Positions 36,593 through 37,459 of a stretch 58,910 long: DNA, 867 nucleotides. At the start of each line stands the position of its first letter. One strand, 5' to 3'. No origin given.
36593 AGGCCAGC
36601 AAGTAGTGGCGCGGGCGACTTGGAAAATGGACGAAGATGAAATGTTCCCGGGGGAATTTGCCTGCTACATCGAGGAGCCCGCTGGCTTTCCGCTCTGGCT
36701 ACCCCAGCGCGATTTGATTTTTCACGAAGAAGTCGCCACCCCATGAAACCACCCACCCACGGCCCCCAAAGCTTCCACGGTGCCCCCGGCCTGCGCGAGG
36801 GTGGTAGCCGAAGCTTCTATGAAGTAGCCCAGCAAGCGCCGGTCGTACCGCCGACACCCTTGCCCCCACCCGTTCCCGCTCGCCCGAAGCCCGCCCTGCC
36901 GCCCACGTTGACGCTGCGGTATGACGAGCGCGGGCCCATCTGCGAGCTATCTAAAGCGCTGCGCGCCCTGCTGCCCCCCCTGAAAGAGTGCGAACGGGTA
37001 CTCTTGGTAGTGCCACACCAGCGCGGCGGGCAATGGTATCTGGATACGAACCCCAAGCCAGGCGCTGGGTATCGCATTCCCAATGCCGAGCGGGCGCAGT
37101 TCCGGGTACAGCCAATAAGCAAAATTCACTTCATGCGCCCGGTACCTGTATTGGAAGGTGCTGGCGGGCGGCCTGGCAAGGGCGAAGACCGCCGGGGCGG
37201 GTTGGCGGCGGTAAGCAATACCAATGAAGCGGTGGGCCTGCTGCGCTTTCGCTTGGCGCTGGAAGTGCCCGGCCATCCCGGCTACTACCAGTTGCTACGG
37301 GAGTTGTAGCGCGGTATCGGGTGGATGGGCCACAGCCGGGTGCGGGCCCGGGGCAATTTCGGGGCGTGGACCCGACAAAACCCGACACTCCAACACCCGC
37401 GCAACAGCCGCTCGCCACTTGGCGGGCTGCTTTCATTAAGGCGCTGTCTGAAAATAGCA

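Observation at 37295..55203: An exact 21-mer sits exactly 71 nt upstream of the start codon of each of the four late gene blocks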

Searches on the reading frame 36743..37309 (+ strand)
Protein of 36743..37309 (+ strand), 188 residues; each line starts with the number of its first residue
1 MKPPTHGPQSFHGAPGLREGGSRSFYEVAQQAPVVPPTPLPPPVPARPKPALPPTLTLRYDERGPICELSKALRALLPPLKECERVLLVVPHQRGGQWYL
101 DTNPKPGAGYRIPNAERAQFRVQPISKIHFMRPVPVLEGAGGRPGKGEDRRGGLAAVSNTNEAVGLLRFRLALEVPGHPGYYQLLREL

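Call 12: search_protein_families(library=phrogs, proteins=[window:36743-37309:+], max_evalue=0.001)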
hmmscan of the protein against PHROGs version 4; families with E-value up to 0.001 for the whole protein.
window:36743-37309:+ (188 aa): 0 families

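Call 15: search_protein_families(library=pfam, proteins=[window:36743-37309:+], max_evalue=0.01)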
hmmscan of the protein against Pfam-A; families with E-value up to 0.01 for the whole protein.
window:36743-37309:+ (188 aa): 0 families

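Call 16: find_related_loci(query=window:36743-37309:+, collection=viral_contigs, flank=10000)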
Query window:36743-37309:+ (188 aa) in viral_contigs; peptide patterns used: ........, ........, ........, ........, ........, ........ (x = any residue, [..] = any of these).
6 stretches matched a pattern, but none encodes a relative of the query by tblastn (E <= 1e-3).

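Call 37: find_homologous_proteins(query=window:36743-37309:+, max_evalue=0.001)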
Query window:36743-37309:+ (188 aa): 2 proteins with E <= 0.001 among 467 candidates.
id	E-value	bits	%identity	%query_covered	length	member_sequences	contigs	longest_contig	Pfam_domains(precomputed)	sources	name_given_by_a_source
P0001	3.6e-121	420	100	100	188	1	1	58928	-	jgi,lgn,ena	-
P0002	4.1e-66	240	67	100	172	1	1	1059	-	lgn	-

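Call 40: find_encoding_contigs(protein=P0002, flank=5000, max_places=3)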
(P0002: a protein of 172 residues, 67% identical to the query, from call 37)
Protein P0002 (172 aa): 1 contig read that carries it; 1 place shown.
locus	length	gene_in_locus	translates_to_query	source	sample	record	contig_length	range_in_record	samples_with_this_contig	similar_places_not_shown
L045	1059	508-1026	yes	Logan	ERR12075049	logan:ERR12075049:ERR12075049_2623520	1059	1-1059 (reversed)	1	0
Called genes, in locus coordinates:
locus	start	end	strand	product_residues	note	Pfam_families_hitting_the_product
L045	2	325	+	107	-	?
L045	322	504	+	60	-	-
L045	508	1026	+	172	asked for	-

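Call 41: find_homologous_proteins(query=A3, max_evalue=0.001)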
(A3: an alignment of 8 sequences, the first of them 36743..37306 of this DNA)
Query A3 (8 sequences) (188 aa, profile of the alignment): 6 proteins with E <= 0.001 among 8000 candidates.
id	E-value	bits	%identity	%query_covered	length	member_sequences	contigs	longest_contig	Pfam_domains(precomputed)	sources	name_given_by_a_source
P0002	5.2e-63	230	67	100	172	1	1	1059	-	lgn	-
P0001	4.3e-60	221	100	100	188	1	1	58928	-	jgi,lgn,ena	-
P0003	1.1e-56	209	37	53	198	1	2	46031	-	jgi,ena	-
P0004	2.1e-40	156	45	11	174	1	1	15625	-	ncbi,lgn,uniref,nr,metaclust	ncbi:hypothetical protein [Hymenobacter psychrophilus]|uniref:Uncharacterized protein n=1 Tax=Hymeno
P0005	3.3e-29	120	27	98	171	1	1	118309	-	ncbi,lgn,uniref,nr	ncbi:hypothetical protein [Hymenobacter mucosus]|uniref:Uncharacterized protein n=1 Tax=Hymenobacter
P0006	1.5e-24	105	41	89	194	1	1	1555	-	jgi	jgi:hypothetical protein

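Call 54: predict_structure(alignment_id=A4)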
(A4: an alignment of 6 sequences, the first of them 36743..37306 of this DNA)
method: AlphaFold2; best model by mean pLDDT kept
length: 188 residues; sequences in the alignment: 6
mean_pLDDT: 71.5   pTM: 0.55
mean pLDDT of the five models: 71.5, 70.4, 69.7, 69.1, 69.1
residues with pLDDT >= 90: 17; 70-90: 96; 50-70: 48; < 50: 27
segments of 3 or more residues with pLDDT < 50: 10-14, 16-22, 24-27, 144-147
pLDDT, mean of each block of 10 residues (from residue 1): 51 45 49 67 73 86 86 77 72 86 73 72 81 72 50 60 88 88 87
secondary structure, 60 per line:
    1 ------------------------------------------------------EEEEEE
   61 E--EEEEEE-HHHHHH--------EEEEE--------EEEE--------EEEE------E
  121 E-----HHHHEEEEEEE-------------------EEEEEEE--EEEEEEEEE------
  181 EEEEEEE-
elements in order: E55-61 E64-69 H71-76 E85-89 E98-101 E110-113 H127-130 E131-137 E157-163 E166-174 E181-187

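Call 57: search_protein_representatives(alignment_id=A4)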
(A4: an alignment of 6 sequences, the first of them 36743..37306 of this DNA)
Query: 6 sequences, 176 profile positions. Proteins with E-value up to 0.001 (for the whole library): 75; up to 1e-10: 50; up to 1e-30: 9. The best 75 are listed.
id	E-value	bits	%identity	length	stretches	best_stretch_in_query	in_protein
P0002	4.8e-65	235.0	-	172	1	1-175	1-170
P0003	1.3e-63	230.3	-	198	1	1-176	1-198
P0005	1.9e-54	200.5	-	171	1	1-176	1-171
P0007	7.1e-45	169.3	-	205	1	1-175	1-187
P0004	2.4e-44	167.6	-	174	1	3-176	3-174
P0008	7.5e-32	126.9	-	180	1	21-175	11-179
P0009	1.0e-31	126.4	-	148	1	25-176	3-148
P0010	2.0e-31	125.5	-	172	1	8-175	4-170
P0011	1.0e-30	123.2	-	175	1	41-176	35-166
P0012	1.4e-28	116.2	-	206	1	31-176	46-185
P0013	2.1e-27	112.4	-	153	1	43-176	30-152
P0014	3.9e-27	111.5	-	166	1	10-175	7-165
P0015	4.3e-27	111.4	-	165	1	4-176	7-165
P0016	2.1e-26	109.1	-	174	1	3-176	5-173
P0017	6.7e-26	107.5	-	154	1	30-173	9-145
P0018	1.3e-25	106.6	-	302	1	45-174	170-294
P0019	4.0e-25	105.0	-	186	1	1-176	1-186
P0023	1.3e-23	100.0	-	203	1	32-176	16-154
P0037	2.1e-17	79.8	-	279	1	61-173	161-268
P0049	2.2e-11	60.2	-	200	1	4-174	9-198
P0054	3.5e-10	56.3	-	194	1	34-175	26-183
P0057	1.1e-09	54.6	-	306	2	41-173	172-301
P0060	4.0e-08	49.6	-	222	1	2-136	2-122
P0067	6.8e-07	45.6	-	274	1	21-173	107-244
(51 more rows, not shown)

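Call 60: fold_search(model_id=the predicted structure, library=pdb)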
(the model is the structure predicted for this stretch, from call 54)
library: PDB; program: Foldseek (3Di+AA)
matches with E <= 10: 77; with E <= 0.001: 0
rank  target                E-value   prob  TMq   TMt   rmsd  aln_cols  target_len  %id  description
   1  7y9b_A                1.5e+00  0.08  0.15  0.16  14.3       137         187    9  Crystal structure of the membrane (M) protein of a SARS-COV-2-related coronavirus (released 2022-08-17)
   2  4zja_A                1.6e+00  0.05  0.14  0.22  20.3       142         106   13  Small heat shock protein AgsA from Salmonella typhimurium: C-terminal truncated construct (released 2016-04-20)
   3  8zqc_A                1.9e+00  0.04  0.14  0.04  18.6       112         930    8  Cryo-EM structure of Cas12X2 with crRNA and Target DNA (released 2025-06-04)
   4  3d89                  2.0e+00  0.06  0.14  0.18  14.7       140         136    8  Crystal Structure of a Soluble Rieske Ferredoxin from Mus musculus (released 2008-07-15)
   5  5v7q_D                2.1e+00  0.01  0.10  0.10  15.7       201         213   10  Cryo-EM structure of the large ribosomal subunit from Mycobacterium tuberculosis bound with a potent linezolid analog (released 2017-09-20)
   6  9g6k_LW               2.3e+00  0.01  0.12  0.09  16.6       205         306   10  LSU structure derived from the LSU sample of the mitoribosome from T. gondii. (released 2024-12-11)
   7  6ywe_N                2.8e+00  0.02  0.12  0.14  12.8       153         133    8  The structure of the mitoribosome from Neurospora crassa in the P/E tRNA bound state (released 2020-11-11)
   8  7ck4_F                2.9e+00  0.06  0.14  0.22  16.7       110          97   10  Structural and functional analysis of small heat shock protein from Synechococcus phage S-ShM2 (released 2021-07-21)
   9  5mmi_S                2.9e+00  0.02  0.13  0.14  14.1       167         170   12  Structure of the large subunit of the chloroplast ribosome (released 2017-01-11)
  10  6zj3_Lv               3.4e+00  0.02  0.11  0.18  13.9       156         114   12  Cryo-EM structure of the highly atypical cytoplasmic ribosome of Euglena gracilis (released 2020-10-07)
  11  9ctu_A                3.9e+00  0.04  0.16  0.16  14.2       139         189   10  Cryo-EM structure of SARS-CoV-2 M (short conformation)bound to C1P (released 2024-11-06)
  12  5nyr_A                3.9e+00  0.04  0.10  0.10   8.6        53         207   13  Anbu from Hyphomicrobium sp. strain MC1 -SG: R3 (released 2017-05-24)
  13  6e8d_D                4.1e+00  0.01  0.12  0.06  16.1       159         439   12  Crystal structure of the Bacillus subtilis sliding clamp-MutL complex. (released 2019-05-01)
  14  9l9t_A                4.3e+00  0.03  0.15  0.15  14.1       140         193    9  Crystal structure of a coronaviral M protein in complex with a C-terminal peptide of the N protein (released 2025-11-05)
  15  8y9m_A                4.3e+00  0.02  0.13  0.04  16.3       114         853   13  Cas12h1(D465A)-crRNA-dsDNA ternary complex (released 2025-02-12)
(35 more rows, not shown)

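Call 63: find_encoding_contigs(protein=P0010, flank=10000, max_places=1)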
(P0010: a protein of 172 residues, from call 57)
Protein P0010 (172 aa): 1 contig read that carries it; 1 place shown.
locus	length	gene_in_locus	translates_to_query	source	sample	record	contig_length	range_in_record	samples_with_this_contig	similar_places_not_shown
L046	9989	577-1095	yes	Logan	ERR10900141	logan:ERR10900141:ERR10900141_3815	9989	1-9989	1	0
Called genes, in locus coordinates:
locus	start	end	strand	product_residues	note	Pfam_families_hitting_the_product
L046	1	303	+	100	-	?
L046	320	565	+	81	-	-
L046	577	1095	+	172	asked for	-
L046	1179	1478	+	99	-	PF18932:DUF5681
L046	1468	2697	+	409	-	PF03237:Terminase_6N (weak)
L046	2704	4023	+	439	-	PF04860:Phage_portal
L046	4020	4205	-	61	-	-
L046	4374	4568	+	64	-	PF09926:DUF2158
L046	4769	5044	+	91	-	PF24043:DUF7352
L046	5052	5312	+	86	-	-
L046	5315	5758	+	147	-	-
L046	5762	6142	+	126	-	-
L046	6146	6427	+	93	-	-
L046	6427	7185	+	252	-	PF04233:Phage_Mu_F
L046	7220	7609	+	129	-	-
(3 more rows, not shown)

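Call 64: find_encoding_contigs(protein=P0014, flank=10000, max_places=1)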
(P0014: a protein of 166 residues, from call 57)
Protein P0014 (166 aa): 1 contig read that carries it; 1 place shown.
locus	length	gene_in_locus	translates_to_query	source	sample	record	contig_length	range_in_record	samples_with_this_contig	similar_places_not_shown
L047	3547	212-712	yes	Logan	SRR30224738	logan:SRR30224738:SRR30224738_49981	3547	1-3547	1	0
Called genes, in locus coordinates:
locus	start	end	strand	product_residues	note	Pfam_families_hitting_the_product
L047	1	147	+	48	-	?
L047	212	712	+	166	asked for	-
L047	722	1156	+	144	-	PF18066:Phage_ABA_S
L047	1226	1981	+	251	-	PF03592:Terminase_2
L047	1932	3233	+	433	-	PF03237:Terminase_6N, PF17289:Terminase_6C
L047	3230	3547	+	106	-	?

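Call 65: find_encoding_contigs(protein=P0019, flank=10000, max_places=1)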
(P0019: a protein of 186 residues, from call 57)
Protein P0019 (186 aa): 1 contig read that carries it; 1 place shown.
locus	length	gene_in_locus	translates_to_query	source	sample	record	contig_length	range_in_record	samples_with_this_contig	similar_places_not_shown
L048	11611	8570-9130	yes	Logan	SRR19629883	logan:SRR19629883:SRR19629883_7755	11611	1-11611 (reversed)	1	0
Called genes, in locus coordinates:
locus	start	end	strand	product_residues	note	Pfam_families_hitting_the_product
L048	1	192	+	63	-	?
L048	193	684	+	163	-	-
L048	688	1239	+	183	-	-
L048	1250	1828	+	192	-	-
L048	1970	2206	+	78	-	-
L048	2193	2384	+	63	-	-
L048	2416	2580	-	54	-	-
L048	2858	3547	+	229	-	-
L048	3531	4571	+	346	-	-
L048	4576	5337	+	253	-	-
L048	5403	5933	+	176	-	-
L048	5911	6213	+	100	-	-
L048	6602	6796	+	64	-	-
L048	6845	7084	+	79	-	-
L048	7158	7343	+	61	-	-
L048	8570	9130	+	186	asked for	-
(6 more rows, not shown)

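Call 67: predict_structure(alignment_id=A5)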
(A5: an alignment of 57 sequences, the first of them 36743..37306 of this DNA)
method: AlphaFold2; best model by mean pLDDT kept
length: 188 residues; sequences in the alignment: 57
mean_pLDDT: 84.3   pTM: 0.68
mean pLDDT of the five models: 84.3, 84.2, 84.1, 83.8, 83.3
residues with pLDDT >= 90: 110; 70-90: 32; 50-70: 45; < 50: 1
segments of 3 or more residues with pLDDT < 50: none
pLDDT, mean of each block of 10 residues (from residue 1): 62 57 59 84 91 95 95 91 92 97 96 89 96 82 56 75 97 96 96
secondary structure, 60 per line:
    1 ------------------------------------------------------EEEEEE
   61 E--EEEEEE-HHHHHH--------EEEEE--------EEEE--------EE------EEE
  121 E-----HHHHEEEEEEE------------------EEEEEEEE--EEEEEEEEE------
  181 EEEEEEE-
elements in order: E55-61 E64-69 H71-76 E85-89 E98-101 E118-121 H127-130 E131-137 E156-163 E166-174 E181-187

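Call 75: fold_search(model_id=the predicted structure, library=pdb)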
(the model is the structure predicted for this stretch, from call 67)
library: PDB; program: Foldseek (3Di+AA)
matches with E <= 10: 123; with E <= 0.001: 0
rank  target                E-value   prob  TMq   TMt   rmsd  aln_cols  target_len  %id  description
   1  9bs0_D                6.2e-01  0.05  0.15  0.15  15.4       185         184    9  YphC-treated 45SYphC particle. Class 5 (released 2024-12-25)
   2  8p7x_b                1.0e+00  0.02  0.13  0.11  17.5       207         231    8  Mycoplasma pneumoniae 70S ribosome in chloramphenicol-treated cells (released 2024-11-20)
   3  7pub_CQ               1.6e+00  0.03  0.12  0.11  20.0       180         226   13  Late assembly intermediate of the Trypanosoma brucei mitoribosomal small subunit (released 2022-05-04)
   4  7ztq                  1.7e+00  0.02  0.10  0.09  21.1       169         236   12  Crystal structure of the carotenoid-binding protein domain from silkworm Bombyx mori (BmCBP) in the apoform (released 2022-10-26)
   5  3zod                  2.0e+00  0.03  0.13  0.13  14.1       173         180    8  Crystal structure of FMN-binding protein (NP_142786.1) from Pyrococcus horikoshii with bound benzene-1,4-diol (released 2014-05-14)
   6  4z85                  2.0e+00  0.02  0.14  0.13  15.6       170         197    8  Crystal structur of Pseudomonas fluorescens 2-nitrobenzoate 2-nitroreductase NbaA (released 2016-01-20)
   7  6deg_A                2.2e+00  0.04  0.16  0.10  15.0       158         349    8  Crystal structure of a DNA polymerase III subunit beta DnaN sliding clamp from Bartonella birtlesii LL-WM9 (released 2018-05-30)
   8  9f0z_H                2.4e+00  0.02  0.11  0.05  15.0       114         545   11  CryoEM structure of the F plasmid relaxosome with truncated TraI1-863 in its TE mode, derived from the ss-27_+8ds+9_+1 (released 2025-06-04)
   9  4ywn_A                2.7e+00  0.02  0.13  0.17  14.0       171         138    5  Crystal structure of NADH-FMN oxidoreductase from Mycobacterium avium (released 2015-04-01)
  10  3bnk_A                2.7e+00  0.02  0.12  0.12  14.2       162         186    9  X-ray crystal structure of Flavoredoxin from Methanosarcina acetivorans (released 2008-10-28)
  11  6fvo_B                3.0e+00  0.02  0.16  0.09  17.8       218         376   13  Mutant DNA polymerase sliding clamp from Mycobacterium tuberculosis with bound P7 peptide (released 2019-04-10)
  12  5ah2_B                3.2e+00  0.06  0.16  0.09   7.8        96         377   14  The sliding clamp of Mycobacterium smegmatis in complex with a natural product. (released 2015-06-03)
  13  2y1z_B                3.2e+00  0.04  0.15  0.26  13.8        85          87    8  Human alphaB Crystallin ACD R120G (released 2011-03-02)
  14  6jir_A                3.2e+00  0.02  0.14  0.09  14.8       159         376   14  Crystal structure of C. crescentus beta sliding clamp with PEG bound to putative beta-motif tethering region (released 2019-11-27)
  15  8g08_A                3.4e+00  0.02  0.11  0.06  15.0       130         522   17  Cryo-EM structure of SQ31f-bound Mycobacterium smegmatis ATP synthase rotational state 1 (backbone model) (released 2023-02-15)
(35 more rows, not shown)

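Call 76: fold_search(model_id=the predicted structure, library=viral)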
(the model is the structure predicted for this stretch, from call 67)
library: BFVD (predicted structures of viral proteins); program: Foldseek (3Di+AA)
matches with E <= 10: 83; with E <= 0.001: 0
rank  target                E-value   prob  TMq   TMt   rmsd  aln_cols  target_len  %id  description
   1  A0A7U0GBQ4            4.7e-02  0.99  0.35  0.54   9.2       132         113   14  Uncharacterized protein [Klebsiella phage vB_KpM_FBKp24]
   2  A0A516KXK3            1.8e-01  0.87  0.34  0.28  12.9       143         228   15  (no name in the UniProt tables at hand)
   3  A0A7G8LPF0            2.7e-01  0.41  0.28  0.14   7.8       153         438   14  (no name in the UniProt tables at hand)
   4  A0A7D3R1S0            2.7e-01  0.06  0.14  0.12  23.9       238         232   15  Uncharacterized protein [Fadolivirus FV1/VV64]
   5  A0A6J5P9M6            1.1e+00  0.06  0.10  0.10  17.0       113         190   20  HTH_XRE domain containing protein [uncultured Caudovirales phage]
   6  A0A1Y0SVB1            1.4e+00  0.06  0.13  0.16  14.9       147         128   11  Uncharacterized protein [Pseudomonas phage Noxifer]
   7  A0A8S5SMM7            1.5e+00  0.04  0.15  0.17  16.9       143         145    6  Uncharacterized protein [Myoviridae sp. ctPoO4]
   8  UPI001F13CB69         1.6e+00  0.07  0.12  0.20  10.2        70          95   13  (no name look-up for this kind of identifier)
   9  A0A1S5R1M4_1          1.7e+00  0.01  0.10  0.03  20.5       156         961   11  Putative tail fiber protein [Pseudomonas phage phiPMW]
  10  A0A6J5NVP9            2.0e+00  0.04  0.14  0.03  23.8       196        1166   10  Uncharacterized protein [uncultured Caudovirales phage]
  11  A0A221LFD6            2.1e+00  0.01  0.10  0.03  25.1       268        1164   11  Putative ORF1 (Fragment) [Caledonia beadlet anemone dicistro-like virus 3]
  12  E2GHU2                2.7e+00  0.01  0.10  0.08  22.2       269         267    8  Glycoprotein B (Fragment) [Elephant endotheliotropic herpesvirus 1B]
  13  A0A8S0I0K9            3.1e+00  0.02  0.13  0.07  22.3       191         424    8  (no name in the UniProt tables at hand)
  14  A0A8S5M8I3            3.1e+00  0.01  0.12  0.04  17.5       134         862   10  Calcineurin-like phosphoesterase domain-containing protein [Siphoviridae sp. ctzVd36]
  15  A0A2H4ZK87            3.3e+00  0.06  0.15  0.08  17.2       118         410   15  Uncharacterized protein [Cryptophlebia leucotreta granulosis virus]
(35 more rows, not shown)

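Call 80: find_related_loci(query=A7, collection=viral_contigs, flank=10000)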
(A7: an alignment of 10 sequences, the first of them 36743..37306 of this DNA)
Query A7 (188 aa) in viral_contigs; peptide patterns used: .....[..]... (x = any residue, [..] = any of these).
5 stretches matched a pattern; 3 encode a relative of the query (tblastn E <= 1e-3); 3 distinct loci.
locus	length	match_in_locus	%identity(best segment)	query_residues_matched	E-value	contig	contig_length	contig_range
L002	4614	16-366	46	67-185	5e-24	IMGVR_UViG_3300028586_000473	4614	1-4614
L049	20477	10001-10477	41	1-184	2e-21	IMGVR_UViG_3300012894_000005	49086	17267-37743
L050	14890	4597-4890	37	86-185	2e-11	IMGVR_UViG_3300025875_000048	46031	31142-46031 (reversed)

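Call 81: find_related_loci(query=A7, collection=metagenome_contigs, flank=10000)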
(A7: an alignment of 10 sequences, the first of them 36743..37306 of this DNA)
Query A7 (188 aa) in metagenome_contigs; peptide patterns used: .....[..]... (x = any residue, [..] = any of these).
54 stretches matched a pattern; 4 encode a relative of the query (tblastn E <= 1e-3); 4 distinct loci.
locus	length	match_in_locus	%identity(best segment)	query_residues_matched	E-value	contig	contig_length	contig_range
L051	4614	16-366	46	67-185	5e-24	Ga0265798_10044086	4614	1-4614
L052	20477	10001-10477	41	1-184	2e-21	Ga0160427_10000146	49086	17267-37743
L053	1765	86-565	35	1-186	9e-17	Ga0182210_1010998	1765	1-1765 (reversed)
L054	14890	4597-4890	37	86-185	2e-11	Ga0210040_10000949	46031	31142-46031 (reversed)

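Call 97: search_solved_structures(query=A5, max_evalue=10)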
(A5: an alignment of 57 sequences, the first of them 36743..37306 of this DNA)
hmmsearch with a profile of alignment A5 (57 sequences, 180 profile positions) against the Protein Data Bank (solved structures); distinct sequences matched with E-value up to 10: 2.
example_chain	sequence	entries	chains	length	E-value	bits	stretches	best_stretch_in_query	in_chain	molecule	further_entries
5wp9_B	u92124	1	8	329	0.063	16.5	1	38-103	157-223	Mitochondrial dynamics protein MID49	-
8k1i_A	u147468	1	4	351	0.26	14.5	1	52-107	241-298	NADP-dependent oxidoreductase domain-containing protein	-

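Call 98: search_protein_families(library=ncbifam, proteins=[window:36743-37309:+, P0003, P0005, P0010, P0019], max_evalue=1)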
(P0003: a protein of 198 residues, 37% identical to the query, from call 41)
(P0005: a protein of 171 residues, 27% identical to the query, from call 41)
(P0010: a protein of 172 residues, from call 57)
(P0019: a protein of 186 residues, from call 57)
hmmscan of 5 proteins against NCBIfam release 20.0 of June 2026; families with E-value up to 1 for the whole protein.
window:36743-37309:+ (188 aa): 0 families

P0003 (198 aa): 0 families

P0005 (171 aa): 0 families

P0010 (172 aa): 0 families

P0019 (186 aa): 0 families

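Call 99: search_protein_families(library=pfam, alignment_id=A5, max_evalue=0.01)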
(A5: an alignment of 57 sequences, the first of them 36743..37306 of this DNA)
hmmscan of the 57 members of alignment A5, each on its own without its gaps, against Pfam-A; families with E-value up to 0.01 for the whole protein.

A. member 1, window:36743-37306:+ (188 aa): 0 families

B. families by the number of members that match (of 57 scanned): 2 families
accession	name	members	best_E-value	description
PF13384.12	HTH_23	1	0.00015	Homeodomain-like domain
PF12728.13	HTH_17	1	0.0078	Helix-turn-helix domain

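Call 100: search_protein_families(library=phrogs, alignment_id=A5, max_evalue=0.01)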
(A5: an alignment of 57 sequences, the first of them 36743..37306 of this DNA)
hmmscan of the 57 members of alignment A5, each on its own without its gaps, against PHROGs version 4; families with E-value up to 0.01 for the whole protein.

A. member 1, window:36743-37306:+ (188 aa): 0 families

B. families by the number of members that match (of 57 scanned): 3 families
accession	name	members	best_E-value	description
phrog_826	-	1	2.9e-07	HNH endonuclease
phrog_1492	-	1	4.1e-07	HNH endonuclease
phrog_3084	-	1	0.0052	endolysin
